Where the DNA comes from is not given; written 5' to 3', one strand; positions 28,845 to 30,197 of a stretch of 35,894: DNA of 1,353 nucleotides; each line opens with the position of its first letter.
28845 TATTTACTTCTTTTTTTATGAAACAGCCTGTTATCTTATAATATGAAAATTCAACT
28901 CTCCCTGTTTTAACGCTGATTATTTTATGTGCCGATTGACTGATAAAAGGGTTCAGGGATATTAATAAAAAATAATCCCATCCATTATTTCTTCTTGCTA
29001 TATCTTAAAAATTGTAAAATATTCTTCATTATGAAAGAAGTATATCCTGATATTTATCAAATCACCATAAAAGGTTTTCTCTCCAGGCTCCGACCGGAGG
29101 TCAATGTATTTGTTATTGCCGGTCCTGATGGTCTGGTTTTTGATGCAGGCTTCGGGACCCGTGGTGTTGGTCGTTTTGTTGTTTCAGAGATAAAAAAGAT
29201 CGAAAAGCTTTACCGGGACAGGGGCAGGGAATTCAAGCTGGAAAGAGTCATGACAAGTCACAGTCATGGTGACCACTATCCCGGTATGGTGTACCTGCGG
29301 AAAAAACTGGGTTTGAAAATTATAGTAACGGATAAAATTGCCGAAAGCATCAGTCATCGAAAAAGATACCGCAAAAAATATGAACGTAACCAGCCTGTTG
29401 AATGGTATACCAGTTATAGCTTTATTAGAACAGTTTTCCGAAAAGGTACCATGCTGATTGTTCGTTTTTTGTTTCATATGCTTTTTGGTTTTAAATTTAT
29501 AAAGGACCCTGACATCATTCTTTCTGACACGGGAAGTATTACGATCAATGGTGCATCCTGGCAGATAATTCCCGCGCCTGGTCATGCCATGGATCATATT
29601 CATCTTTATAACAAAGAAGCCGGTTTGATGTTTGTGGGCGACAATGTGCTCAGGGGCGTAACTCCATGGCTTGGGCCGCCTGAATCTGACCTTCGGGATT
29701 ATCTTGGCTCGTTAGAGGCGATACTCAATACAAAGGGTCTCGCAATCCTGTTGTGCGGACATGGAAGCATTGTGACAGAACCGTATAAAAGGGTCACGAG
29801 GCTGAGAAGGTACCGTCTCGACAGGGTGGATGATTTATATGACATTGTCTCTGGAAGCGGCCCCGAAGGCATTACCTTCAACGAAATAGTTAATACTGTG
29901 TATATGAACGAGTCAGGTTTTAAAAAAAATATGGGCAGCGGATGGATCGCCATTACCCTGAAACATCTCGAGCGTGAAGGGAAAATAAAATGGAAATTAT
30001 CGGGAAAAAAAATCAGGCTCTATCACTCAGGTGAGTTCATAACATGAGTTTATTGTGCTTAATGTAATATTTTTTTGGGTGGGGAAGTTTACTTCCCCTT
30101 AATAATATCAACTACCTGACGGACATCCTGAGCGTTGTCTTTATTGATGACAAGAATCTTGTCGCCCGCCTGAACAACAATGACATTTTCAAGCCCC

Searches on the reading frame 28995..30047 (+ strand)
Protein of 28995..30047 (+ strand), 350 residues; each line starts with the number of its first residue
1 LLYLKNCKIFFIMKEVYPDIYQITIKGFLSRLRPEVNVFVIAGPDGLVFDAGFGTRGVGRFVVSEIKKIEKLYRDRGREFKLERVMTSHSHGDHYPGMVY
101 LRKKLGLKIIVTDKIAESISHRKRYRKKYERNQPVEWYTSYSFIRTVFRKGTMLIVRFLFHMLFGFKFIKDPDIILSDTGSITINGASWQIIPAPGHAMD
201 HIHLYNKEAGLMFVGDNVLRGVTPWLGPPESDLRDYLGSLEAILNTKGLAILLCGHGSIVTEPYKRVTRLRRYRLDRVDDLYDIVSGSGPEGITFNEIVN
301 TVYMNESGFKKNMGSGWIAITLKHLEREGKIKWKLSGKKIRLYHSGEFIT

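Call 86: search_protein_families(library=pfam, proteins=[window:28995-30047:+], max_evalue=0.0001)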
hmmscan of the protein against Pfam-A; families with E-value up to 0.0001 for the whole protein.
window:28995-30047:+ (350 aa): 1 family
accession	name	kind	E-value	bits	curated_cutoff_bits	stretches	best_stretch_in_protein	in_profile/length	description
PF00753.33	Lactamase_B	-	2.9e-16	60.4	22.7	1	36-256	6-196/196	Metallo-beta-lactamase superfamily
